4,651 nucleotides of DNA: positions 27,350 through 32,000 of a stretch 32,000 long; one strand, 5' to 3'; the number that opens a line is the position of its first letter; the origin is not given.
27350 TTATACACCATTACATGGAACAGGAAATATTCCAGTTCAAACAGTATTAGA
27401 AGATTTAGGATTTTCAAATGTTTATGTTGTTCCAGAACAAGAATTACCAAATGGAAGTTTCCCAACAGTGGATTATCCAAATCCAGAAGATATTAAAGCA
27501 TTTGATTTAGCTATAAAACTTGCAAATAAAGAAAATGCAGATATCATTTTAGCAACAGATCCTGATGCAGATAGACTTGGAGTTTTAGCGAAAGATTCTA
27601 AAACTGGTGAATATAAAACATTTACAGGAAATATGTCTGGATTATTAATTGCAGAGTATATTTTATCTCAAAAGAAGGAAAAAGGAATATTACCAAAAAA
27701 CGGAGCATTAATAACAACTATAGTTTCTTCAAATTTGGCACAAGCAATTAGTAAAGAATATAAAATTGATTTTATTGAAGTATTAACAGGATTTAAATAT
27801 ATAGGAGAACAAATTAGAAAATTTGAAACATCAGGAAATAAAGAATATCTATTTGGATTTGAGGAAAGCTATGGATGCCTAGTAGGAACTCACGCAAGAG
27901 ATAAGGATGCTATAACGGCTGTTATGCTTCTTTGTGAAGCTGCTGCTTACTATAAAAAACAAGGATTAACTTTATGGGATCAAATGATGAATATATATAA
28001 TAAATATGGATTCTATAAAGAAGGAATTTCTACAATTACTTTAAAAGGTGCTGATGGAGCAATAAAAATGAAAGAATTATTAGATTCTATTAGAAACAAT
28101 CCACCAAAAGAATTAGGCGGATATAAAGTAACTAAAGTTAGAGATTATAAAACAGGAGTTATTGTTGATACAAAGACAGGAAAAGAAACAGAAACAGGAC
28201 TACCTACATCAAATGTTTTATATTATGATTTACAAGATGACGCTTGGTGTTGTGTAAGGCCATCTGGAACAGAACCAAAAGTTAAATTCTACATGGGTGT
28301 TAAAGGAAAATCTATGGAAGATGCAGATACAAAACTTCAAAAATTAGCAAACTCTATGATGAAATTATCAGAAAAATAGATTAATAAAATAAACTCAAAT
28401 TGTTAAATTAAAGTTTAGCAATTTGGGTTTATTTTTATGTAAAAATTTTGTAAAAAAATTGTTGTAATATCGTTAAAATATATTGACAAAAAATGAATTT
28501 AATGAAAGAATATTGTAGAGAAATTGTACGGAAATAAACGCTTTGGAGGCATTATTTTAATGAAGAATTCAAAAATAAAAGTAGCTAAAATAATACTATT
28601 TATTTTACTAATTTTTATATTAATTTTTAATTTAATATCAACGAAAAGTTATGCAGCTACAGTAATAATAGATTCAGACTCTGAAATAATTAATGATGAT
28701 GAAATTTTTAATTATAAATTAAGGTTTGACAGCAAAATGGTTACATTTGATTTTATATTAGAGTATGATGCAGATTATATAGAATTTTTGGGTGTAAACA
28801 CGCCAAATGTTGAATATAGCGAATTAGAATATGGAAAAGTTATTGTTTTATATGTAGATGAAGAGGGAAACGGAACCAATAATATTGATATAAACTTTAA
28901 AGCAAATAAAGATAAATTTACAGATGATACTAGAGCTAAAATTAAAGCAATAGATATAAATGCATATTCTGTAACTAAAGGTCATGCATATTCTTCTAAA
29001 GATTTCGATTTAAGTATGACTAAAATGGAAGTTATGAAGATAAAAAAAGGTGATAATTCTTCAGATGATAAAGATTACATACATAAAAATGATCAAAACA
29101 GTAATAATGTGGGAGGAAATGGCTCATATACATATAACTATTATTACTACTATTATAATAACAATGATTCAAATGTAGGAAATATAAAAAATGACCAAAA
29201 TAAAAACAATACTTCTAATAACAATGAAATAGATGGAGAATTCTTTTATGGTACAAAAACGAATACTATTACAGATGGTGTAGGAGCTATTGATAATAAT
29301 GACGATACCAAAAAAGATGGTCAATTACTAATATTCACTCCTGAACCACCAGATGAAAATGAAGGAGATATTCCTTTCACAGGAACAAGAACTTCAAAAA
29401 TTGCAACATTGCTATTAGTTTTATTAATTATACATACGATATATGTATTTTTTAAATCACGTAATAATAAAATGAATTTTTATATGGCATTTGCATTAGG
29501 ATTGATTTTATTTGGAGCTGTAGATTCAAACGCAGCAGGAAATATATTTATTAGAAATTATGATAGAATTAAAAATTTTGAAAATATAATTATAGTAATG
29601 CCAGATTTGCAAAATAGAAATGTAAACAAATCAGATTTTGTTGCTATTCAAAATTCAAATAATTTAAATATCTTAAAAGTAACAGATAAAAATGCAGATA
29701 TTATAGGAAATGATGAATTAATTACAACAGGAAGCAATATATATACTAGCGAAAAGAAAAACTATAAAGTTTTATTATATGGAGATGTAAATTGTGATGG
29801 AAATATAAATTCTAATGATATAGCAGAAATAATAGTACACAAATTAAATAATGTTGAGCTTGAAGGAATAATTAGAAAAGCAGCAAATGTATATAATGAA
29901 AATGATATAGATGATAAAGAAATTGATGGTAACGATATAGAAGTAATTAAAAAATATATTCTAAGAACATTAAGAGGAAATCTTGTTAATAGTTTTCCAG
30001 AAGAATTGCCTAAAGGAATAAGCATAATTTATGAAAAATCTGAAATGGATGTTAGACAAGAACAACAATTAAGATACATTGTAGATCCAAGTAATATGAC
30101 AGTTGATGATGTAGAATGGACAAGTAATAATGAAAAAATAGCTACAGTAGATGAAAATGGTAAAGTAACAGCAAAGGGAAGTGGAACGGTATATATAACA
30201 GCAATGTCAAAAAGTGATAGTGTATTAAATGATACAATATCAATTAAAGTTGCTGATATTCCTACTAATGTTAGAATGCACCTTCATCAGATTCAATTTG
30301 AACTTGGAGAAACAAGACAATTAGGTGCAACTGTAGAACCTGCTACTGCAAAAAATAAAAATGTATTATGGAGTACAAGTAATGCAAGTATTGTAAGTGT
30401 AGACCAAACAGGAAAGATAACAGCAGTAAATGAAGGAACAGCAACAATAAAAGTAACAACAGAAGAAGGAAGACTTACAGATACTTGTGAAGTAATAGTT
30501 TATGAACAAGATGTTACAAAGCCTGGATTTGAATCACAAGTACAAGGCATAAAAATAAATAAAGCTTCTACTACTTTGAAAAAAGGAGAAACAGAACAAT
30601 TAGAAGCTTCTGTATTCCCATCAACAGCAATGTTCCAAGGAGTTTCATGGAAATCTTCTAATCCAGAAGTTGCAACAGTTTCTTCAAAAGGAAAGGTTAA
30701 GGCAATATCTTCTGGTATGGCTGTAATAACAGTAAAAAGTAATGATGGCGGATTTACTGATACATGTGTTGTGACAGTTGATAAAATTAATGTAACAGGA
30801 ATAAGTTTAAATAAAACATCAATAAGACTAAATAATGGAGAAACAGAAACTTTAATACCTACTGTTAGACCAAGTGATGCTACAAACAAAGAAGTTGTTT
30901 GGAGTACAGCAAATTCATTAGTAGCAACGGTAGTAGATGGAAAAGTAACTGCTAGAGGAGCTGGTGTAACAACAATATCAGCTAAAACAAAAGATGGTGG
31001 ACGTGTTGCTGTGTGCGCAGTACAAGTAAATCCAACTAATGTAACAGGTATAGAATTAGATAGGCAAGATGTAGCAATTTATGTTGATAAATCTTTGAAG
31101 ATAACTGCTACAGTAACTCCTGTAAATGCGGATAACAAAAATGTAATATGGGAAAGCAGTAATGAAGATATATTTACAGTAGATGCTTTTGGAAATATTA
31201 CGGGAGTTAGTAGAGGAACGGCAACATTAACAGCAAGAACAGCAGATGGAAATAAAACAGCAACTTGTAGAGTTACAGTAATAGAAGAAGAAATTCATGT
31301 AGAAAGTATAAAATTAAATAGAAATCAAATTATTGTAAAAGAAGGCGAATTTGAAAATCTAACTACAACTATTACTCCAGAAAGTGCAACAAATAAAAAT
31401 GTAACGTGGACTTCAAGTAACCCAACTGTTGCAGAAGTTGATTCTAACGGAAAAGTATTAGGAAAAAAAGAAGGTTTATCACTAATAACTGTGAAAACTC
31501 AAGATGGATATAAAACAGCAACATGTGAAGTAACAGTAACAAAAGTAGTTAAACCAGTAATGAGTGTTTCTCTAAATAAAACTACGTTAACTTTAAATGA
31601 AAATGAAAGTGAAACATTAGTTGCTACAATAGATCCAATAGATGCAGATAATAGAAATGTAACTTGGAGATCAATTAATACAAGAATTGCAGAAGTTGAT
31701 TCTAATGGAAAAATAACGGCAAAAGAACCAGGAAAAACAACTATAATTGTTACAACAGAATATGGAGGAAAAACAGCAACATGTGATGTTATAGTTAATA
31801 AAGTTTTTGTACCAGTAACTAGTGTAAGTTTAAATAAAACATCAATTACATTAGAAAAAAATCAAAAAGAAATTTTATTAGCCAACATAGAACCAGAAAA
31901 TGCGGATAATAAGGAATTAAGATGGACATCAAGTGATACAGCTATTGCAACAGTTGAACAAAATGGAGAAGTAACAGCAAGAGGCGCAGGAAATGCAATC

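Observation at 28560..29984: Cohesin-like module and dockerin in one ORF, separated by an internal sortase sorting signal and a second signal-peptide-like segment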

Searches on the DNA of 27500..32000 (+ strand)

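Call 10: search_dna_similar(query=window:27500-32000:+, collection=plasmids, mode=near)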
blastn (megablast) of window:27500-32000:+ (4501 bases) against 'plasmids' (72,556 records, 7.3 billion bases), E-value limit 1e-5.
No match.
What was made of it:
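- Tried and rejected: Plasmid megablast gave no match (call 10).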

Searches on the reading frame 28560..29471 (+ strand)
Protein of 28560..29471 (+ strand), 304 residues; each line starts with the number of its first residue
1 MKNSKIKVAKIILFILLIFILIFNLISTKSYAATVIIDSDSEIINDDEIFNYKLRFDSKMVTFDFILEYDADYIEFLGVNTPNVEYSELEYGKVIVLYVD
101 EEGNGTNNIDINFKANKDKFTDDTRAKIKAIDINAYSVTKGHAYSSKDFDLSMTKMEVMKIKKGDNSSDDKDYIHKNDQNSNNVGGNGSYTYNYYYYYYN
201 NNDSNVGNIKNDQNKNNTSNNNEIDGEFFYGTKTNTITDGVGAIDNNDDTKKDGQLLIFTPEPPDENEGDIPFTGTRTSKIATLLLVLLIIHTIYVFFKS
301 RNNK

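Call 6: search_protein_families(library=pfam, proteins=[window:28560-29471:+], max_evalue=1)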
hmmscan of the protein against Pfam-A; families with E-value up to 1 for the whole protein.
window:28560-29471:+ (304 aa): 0 families

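Call 7: search_protein_families(library=ncbifam, proteins=[window:28560-29471:+], max_evalue=1)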
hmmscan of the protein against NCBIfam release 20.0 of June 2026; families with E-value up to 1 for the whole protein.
window:28560-29471:+ (304 aa): 1 family
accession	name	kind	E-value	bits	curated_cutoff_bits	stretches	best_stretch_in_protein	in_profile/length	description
NF053819.1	EF0750_LPXTG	subfamily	0.01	16.3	47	1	260-302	62-104/105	EF2685/EF0750 family sortase-dependent surface protein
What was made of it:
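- On Sortase substrate (cell wall sorting signal): There is a weak NCBIfam EF0750_LPXTG tail hit, 16 bits against a cut-off of 47 (call 7).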

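Call 20: search_solved_structures(query=window:28560-29471:+, max_evalue=10)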
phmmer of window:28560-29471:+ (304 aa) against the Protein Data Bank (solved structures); distinct sequences matched with E-value up to 10: 2.
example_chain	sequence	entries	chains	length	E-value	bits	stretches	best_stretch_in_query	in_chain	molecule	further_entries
4r7v_A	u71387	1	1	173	0.87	12.5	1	178-216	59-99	Arrestin domain-containing protein 3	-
4r7x_A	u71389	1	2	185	0.87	12.5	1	178-216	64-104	Arrestin domain-containing protein 3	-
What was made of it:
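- Checked: The window copy gives no Pfam or PDB sequence hit on its own (calls 6, 20).
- Tried and rejected: Direct Pfam and PDB sequence searches with the window's own cohesin gave nothing (calls 6, 20).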
